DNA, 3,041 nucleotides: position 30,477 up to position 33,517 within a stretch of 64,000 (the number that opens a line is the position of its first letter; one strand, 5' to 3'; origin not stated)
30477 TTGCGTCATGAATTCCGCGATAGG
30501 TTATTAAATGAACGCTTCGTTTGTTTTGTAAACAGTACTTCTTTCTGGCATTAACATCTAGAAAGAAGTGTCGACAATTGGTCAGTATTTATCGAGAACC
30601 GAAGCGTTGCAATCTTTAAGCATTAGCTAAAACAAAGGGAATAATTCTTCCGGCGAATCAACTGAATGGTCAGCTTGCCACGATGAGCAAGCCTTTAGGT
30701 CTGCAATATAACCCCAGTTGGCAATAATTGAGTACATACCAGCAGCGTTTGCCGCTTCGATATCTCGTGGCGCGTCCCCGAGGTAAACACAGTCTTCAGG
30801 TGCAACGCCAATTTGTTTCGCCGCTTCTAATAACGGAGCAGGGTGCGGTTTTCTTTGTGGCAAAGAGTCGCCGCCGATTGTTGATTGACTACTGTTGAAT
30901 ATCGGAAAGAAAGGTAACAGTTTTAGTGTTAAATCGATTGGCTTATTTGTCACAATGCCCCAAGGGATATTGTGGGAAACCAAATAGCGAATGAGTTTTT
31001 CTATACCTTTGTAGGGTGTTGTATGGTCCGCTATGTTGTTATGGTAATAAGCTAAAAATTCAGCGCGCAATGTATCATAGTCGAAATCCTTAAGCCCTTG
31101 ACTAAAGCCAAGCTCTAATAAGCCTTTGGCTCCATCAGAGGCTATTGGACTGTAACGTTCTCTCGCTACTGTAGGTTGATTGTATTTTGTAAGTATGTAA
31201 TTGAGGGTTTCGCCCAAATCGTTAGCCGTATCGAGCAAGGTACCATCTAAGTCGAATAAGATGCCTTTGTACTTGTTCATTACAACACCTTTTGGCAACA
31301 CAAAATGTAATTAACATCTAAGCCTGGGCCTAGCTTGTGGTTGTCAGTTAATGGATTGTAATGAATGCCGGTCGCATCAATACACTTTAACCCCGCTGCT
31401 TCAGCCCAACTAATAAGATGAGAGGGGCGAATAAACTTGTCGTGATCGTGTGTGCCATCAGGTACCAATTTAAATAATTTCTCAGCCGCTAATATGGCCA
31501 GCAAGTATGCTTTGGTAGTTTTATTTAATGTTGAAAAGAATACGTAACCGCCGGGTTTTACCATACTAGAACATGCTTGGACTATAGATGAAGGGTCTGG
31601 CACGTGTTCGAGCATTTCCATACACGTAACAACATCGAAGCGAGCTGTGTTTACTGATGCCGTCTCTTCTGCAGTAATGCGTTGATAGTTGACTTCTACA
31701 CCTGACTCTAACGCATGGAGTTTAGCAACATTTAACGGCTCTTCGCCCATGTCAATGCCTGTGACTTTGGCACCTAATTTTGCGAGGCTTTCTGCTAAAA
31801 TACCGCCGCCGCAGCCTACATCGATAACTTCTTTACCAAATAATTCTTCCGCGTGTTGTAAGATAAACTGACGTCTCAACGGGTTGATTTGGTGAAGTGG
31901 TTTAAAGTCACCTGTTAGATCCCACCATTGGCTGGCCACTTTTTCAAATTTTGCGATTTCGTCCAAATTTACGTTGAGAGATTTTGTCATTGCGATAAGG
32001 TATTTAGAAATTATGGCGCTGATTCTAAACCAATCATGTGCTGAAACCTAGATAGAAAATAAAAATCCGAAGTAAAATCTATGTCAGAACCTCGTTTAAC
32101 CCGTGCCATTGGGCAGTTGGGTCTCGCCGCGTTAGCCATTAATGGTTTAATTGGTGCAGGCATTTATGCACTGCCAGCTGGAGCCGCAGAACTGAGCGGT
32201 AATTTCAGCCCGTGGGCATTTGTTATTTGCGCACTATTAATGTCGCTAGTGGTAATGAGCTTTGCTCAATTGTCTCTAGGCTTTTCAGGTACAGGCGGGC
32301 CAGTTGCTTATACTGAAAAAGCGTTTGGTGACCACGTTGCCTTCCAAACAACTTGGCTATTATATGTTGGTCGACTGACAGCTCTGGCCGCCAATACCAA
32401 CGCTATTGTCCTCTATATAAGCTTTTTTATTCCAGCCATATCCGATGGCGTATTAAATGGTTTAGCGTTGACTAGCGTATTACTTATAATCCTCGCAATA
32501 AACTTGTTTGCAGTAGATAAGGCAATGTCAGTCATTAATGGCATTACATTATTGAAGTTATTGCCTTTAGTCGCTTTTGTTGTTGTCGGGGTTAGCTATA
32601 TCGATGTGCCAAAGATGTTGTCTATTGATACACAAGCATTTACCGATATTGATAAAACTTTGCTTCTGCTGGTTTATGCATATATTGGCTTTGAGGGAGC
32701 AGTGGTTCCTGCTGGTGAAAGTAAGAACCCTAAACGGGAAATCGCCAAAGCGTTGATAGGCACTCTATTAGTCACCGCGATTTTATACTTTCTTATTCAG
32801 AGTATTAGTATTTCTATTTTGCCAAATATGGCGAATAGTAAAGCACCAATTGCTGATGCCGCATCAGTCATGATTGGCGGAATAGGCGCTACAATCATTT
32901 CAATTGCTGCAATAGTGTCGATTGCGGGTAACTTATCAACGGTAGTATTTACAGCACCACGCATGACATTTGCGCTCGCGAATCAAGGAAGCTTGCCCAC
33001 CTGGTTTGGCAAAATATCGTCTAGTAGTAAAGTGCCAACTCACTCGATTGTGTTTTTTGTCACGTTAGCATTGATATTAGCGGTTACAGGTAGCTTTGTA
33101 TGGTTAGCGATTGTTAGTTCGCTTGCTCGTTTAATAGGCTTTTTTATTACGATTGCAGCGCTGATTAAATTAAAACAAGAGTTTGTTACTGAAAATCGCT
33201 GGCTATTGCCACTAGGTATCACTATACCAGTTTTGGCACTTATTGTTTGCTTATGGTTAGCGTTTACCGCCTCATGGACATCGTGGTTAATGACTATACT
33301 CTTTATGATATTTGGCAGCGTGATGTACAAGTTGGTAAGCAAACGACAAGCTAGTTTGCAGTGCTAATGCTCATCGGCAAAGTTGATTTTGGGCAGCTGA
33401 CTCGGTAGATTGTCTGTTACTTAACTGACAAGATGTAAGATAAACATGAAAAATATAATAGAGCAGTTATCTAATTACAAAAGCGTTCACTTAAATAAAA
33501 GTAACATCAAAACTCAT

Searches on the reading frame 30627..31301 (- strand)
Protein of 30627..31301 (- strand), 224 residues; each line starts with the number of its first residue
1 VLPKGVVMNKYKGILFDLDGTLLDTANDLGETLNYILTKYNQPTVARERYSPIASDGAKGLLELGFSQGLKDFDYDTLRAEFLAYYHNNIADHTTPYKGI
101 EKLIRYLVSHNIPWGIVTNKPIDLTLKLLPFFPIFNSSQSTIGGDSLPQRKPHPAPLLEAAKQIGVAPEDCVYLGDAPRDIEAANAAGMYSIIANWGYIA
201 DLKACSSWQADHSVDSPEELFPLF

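Call 42: search_protein_families(library=pfam, proteins=[window:30627-31301:-])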
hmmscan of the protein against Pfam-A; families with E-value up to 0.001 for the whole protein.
window:30627-31301:- (224 aa): 5 families
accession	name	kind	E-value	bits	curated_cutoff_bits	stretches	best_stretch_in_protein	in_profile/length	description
PF13419.12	HAD_2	-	7.9e-35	121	23.8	1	14-193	1-177/178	Haloacid dehalogenase-like hydrolase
PF00702.32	Hydrolase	-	1.2e-27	98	26.4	1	11-188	1-191/191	haloacid dehalogenase-like hydrolase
PF13242.12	Hydrolase_like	-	1.3e-08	35.1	22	1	150-193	3-47/75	HAD-hyrolase-like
PF12710.13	HAD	-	5.5e-07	30.6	27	1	14-184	1-188/189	haloacid dehalogenase-like hydrolase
PF08282.18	Hydrolase_3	-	0.0004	20.6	20.9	0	14-40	1-27/255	haloacid dehalogenase-like hydrolase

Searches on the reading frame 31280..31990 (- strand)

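Call 42: search_protein_families(library=pfam, proteins=[window:31280-31990:-])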
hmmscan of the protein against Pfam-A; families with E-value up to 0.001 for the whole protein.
window:31280-31990:- (236 aa): 13 families
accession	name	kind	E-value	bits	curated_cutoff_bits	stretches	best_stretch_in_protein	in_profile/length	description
PF13489.12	Methyltransf_23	-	6.1e-27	94.8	27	1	51-204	22-162/164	Methyltransferase domain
PF08241.18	Methyltransf_11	-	5.6e-22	78.6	21.2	1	56-152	1-95/95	Methyltransferase domain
PF13649.12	Methyltransf_25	-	8.8e-19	68.4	27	1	55-148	1-97/97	Methyltransferase domain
PF13847.12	Methyltransf_31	-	1.3e-18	67.5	27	1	52-166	4-121/145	Methyltransferase domain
PF08242.18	Methyltransf_12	-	2e-15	57.7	30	1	56-149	1-97/98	Methyltransferase domain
PF06325.19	PrmA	-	6.8e-11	42.6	22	1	52-167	162-273/296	Ribosomal protein L11 methyltransferase (PrmA)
PF01209.24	Ubie_methyltran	-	1.3e-09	38.2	20.1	1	15-157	13-156/233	ubiE/COQ5 methyltransferase family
PF02353.26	CMAS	-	1.1e-08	35.2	27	1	39-161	50-173/273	Mycolic acid cyclopropane synthetase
PF05175.20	MTS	-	5.6e-07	29.8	23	1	41-122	21-103/170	Methyltransferase small domain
PF08003.17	Methyltransf_9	-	1.9e-05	24.2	23.8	1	41-155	105-220/315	Protein of unknown function (DUF1698)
PF05401.17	NodS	-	4.3e-05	23.9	24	1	54-155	46-148/201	Nodulation protein S (NodS)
PF07021.18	MetW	-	0.00014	22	21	1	52-138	14-96/193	Methionine biosynthesis protein MetW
PF13679.12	Methyltransf_32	-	0.00041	20.8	27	1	43-122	13-106/143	Methyltransferase domain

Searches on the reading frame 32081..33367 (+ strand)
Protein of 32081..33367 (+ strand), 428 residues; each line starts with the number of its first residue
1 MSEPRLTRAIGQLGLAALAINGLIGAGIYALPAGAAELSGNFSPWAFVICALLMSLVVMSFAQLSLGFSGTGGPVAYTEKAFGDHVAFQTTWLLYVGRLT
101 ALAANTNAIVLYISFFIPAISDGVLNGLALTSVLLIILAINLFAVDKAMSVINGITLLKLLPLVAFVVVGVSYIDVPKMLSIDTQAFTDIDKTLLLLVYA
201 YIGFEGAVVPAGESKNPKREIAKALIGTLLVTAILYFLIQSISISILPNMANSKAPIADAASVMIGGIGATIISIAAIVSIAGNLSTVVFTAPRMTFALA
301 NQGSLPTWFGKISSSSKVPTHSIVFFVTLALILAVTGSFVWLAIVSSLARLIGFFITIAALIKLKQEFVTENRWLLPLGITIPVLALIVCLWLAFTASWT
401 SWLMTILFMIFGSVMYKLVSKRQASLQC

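Call 42: search_protein_families(library=pfam, proteins=[window:32081-33367:+])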
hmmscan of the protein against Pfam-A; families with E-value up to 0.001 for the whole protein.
window:32081-33367:+ (428 aa): 2 families
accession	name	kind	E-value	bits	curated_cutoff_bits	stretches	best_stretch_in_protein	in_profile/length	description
PF13520.12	AA_permease_2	-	7.9e-36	124.3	27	1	10-401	1-416/427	Amino acid permease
PF00324.27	AA_permease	-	2.2e-28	99.6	24.6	1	18-410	5-427/470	Amino acid permease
